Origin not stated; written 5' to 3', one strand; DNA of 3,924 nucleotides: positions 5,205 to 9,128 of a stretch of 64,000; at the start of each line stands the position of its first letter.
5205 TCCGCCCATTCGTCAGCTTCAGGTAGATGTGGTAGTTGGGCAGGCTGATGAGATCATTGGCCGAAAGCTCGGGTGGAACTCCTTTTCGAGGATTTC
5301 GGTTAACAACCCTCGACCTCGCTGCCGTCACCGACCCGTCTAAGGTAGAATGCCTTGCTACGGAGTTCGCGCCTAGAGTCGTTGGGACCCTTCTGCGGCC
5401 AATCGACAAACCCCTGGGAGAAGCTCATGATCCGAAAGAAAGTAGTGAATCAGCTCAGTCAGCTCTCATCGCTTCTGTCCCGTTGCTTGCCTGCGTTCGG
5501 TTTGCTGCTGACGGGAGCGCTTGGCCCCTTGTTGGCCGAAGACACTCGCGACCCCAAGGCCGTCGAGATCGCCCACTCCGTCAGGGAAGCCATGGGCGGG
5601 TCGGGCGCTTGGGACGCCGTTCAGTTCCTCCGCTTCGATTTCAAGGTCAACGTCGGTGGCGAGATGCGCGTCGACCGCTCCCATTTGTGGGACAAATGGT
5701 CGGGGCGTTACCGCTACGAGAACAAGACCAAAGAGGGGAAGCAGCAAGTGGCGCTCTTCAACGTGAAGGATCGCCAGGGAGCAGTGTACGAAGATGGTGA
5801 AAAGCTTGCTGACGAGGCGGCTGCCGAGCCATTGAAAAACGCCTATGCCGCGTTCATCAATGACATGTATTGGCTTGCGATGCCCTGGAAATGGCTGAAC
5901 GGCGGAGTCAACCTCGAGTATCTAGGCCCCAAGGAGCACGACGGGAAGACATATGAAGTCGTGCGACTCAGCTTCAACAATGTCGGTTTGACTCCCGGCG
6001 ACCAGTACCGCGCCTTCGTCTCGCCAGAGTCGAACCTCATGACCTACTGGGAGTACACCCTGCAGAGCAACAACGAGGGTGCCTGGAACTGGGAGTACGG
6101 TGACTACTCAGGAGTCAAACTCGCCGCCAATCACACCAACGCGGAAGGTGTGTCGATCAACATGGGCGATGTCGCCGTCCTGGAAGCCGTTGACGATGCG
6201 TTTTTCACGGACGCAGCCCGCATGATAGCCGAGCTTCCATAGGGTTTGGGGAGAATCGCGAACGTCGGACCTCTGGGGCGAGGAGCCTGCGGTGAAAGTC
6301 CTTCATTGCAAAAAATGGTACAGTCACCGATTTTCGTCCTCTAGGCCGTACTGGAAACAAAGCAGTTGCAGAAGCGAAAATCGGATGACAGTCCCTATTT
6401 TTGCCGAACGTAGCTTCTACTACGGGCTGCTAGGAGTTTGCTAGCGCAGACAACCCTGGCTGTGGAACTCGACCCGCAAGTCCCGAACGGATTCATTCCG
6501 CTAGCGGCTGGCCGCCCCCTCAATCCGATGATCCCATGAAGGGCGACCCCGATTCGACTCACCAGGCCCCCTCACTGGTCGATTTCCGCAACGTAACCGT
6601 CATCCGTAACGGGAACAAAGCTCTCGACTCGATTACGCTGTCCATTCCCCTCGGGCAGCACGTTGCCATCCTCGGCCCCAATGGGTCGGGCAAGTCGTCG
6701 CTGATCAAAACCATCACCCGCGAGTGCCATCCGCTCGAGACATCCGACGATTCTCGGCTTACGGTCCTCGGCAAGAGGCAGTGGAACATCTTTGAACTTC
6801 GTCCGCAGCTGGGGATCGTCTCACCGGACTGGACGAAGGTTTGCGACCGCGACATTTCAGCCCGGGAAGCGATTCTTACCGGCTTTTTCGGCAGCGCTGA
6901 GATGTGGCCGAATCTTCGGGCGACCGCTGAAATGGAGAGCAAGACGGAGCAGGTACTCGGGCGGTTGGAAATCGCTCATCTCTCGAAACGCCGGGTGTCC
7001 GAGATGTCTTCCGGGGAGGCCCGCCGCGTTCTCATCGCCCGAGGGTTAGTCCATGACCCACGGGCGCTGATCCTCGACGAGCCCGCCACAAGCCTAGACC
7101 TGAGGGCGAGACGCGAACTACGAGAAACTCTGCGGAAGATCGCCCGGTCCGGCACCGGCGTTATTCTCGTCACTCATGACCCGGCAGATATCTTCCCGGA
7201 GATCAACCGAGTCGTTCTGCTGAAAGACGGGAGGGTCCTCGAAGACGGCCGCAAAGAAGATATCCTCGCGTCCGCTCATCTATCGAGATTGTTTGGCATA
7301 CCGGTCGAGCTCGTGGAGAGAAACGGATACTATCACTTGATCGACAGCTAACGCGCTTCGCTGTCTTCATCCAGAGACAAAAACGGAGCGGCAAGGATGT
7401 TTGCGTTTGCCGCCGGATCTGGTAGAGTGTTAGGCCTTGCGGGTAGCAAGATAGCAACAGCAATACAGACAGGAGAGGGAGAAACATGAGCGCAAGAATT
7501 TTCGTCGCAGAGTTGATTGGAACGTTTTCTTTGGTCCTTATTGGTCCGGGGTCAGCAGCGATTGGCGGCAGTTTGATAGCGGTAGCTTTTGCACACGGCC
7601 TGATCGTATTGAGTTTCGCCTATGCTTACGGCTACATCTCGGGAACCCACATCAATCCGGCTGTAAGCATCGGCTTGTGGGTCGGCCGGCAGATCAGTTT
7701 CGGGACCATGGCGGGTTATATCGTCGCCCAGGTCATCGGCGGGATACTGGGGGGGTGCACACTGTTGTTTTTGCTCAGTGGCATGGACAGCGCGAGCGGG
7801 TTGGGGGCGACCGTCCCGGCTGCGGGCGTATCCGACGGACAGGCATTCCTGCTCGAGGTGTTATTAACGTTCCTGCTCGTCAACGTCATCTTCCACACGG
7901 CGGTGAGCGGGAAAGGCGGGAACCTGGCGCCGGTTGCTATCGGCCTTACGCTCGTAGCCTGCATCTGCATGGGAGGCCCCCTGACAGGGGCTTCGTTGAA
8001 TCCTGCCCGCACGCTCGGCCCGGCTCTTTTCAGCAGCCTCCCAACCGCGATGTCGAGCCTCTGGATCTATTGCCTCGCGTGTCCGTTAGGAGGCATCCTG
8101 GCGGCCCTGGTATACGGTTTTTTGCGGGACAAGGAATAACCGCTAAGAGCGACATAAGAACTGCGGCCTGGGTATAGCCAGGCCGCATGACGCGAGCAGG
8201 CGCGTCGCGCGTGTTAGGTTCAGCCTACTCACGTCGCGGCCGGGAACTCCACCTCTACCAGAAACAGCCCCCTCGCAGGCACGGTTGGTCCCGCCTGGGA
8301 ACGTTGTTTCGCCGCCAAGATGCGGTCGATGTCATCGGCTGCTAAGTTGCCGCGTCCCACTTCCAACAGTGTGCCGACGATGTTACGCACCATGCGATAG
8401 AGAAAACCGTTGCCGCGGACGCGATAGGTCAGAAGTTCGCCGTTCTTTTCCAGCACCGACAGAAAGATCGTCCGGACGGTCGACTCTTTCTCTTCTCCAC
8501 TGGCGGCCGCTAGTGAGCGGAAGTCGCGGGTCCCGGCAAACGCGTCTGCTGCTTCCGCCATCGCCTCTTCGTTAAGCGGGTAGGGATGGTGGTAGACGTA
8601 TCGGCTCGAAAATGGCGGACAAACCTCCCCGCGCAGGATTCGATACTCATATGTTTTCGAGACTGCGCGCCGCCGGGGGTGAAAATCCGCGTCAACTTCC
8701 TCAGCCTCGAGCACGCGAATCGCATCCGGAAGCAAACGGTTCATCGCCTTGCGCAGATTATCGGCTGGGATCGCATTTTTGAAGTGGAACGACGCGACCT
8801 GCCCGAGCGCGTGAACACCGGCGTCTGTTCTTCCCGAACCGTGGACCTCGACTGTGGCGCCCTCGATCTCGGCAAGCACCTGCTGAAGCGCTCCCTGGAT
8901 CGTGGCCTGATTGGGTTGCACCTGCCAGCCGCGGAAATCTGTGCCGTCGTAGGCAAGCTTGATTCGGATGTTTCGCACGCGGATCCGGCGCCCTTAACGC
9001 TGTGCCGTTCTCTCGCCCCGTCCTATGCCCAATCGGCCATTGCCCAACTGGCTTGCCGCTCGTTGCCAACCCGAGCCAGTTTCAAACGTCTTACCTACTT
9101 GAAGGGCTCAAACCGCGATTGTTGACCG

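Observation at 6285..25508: Family of about 100-120 bp palindromic intergenic elements (PAL family): five clear copies and one degenerate copy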

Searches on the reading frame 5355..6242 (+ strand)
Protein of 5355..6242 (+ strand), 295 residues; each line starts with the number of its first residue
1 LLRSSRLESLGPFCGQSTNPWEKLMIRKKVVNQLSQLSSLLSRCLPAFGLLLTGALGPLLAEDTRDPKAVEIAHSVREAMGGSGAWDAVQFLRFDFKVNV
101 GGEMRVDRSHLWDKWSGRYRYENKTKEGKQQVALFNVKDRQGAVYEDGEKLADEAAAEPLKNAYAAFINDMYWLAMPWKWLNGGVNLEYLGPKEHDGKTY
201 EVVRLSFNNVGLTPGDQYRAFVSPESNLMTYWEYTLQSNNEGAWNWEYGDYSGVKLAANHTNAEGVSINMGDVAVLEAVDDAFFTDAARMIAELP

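Call 14: search_protein_families(library=pfam, proteins=[window:5355-6242:+])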
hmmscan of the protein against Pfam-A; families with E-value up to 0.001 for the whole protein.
window:5355-6242:+ (295 aa): 1 family
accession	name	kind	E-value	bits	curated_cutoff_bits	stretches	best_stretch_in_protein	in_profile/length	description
PF20113.4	DUF6503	-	0.00026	21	22.9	1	162-242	119-203/255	Family of unknown function (DUF6503)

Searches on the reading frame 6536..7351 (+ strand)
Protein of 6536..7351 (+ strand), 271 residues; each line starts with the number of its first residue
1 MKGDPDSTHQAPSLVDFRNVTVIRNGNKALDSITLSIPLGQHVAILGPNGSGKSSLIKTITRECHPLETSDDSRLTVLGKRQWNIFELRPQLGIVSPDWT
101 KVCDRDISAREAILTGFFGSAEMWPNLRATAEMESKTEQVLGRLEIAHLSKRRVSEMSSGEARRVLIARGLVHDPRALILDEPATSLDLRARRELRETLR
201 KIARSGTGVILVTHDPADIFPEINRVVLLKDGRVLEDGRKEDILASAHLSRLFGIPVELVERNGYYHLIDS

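Call 14: search_protein_families(library=pfam, proteins=[window:6536-7351:+])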
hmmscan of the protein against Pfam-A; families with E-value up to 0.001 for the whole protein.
window:6536-7351:+ (271 aa): 3 families
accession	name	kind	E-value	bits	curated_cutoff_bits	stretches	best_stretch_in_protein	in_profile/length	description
PF00005.33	ABC_tran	-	2.2e-24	87.1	25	1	30-184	1-136/137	ABC transporter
PF13304.12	AAA_21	-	2e-14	54.8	27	1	150-216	231-300/304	AAA domain, putative AbiEii toxin, Type IV TA system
PF02463.25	SMC_N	-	2e-05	24.5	40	0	34-60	17-44/220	RecF/RecN/SMC N terminal domain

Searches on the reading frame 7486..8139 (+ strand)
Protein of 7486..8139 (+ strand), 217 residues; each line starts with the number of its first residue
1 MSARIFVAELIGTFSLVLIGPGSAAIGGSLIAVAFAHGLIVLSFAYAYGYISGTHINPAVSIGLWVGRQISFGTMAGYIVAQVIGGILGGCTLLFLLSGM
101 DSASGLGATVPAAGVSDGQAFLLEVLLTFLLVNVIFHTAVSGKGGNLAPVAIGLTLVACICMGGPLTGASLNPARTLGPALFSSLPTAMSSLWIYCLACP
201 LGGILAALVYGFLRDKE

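Call 14: search_protein_families(library=pfam, proteins=[window:7486-8139:+])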
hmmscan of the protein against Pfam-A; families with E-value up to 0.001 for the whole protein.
window:7486-8139:+ (217 aa): 1 family
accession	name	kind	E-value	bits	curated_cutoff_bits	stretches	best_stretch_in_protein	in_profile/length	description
PF00230.25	MIP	-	1.3e-45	156.4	25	1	3-210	8-222/222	Major intrinsic protein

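Call 16: find_encoding_contigs(protein=window:7486-8139:+, flank=10000, max_places=10)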
Protein window:7486-8139:+ (217 aa): 4 contigs read that carry it; 3 places shown.
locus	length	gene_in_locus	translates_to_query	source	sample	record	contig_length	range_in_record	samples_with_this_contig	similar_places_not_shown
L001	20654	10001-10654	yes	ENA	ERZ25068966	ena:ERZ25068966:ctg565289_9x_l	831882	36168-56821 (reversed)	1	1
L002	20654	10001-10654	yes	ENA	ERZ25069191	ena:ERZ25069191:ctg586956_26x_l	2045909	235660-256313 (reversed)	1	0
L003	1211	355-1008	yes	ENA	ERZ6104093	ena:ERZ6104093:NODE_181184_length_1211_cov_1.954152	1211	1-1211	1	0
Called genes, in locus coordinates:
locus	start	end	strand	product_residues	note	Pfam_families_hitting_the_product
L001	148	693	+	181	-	PF04542:Sigma70_r2, PF00196:GerE, PF04545:Sigma70_r4, PF08281:Sigma70_r4_2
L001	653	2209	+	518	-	-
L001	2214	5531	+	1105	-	PF13620:CarboxypepD_reg, PF25183:OMP_b-brl_4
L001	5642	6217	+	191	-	-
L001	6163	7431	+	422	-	-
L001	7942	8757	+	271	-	-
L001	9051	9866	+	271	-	PF02463:SMC_N (faint), PF00005:ABC_tran, PF13304:AAA_21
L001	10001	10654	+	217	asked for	PF00230:MIP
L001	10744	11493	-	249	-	PF01416:PseudoU_synth_1, PF10105:DUF2344 (weak), PF01416:PseudoU_synth_1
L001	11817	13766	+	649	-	PF02321:OEP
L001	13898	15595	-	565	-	PF00890:FAD_binding_2 (faint), PF00732:GMC_oxred_N, PF05199:GMC_oxred_C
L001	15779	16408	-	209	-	PF13618:Gluconate_2-dh3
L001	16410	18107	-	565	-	PF00732:GMC_oxred_N, PF00890:FAD_binding_2 (faint), PF05199:GMC_oxred_C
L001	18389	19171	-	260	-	PF10370:Rv2993c-like_N, PF01557:FAA_hydrolase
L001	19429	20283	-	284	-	PF10370:Rv2993c-like_N, PF01557:FAA_hydrolase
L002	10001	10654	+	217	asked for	PF00230:MIP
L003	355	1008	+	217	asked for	PF00230:MIP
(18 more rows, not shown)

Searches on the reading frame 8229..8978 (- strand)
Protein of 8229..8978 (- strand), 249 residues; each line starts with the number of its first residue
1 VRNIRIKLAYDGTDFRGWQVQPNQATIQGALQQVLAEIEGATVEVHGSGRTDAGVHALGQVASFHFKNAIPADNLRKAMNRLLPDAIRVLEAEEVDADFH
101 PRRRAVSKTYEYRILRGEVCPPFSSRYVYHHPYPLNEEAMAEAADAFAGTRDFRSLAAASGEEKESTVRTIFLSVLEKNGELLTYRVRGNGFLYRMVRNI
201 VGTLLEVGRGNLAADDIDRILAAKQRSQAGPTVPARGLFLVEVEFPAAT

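Call 14: search_protein_families(library=pfam, proteins=[window:8229-8978:-])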
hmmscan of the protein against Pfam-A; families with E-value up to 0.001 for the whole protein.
window:8229-8978:- (249 aa): 2 families
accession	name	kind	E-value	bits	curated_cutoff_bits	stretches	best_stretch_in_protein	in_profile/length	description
PF01416.25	PseudoU_synth_1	-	1.5e-42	144.9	23.3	2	143-246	1-108/108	tRNA pseudouridine synthase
PF10105.14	DUF2344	-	0.00025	21.5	23.8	1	54-175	56-153/176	Uncharacterized protein conserved in bacteria (DUF2344)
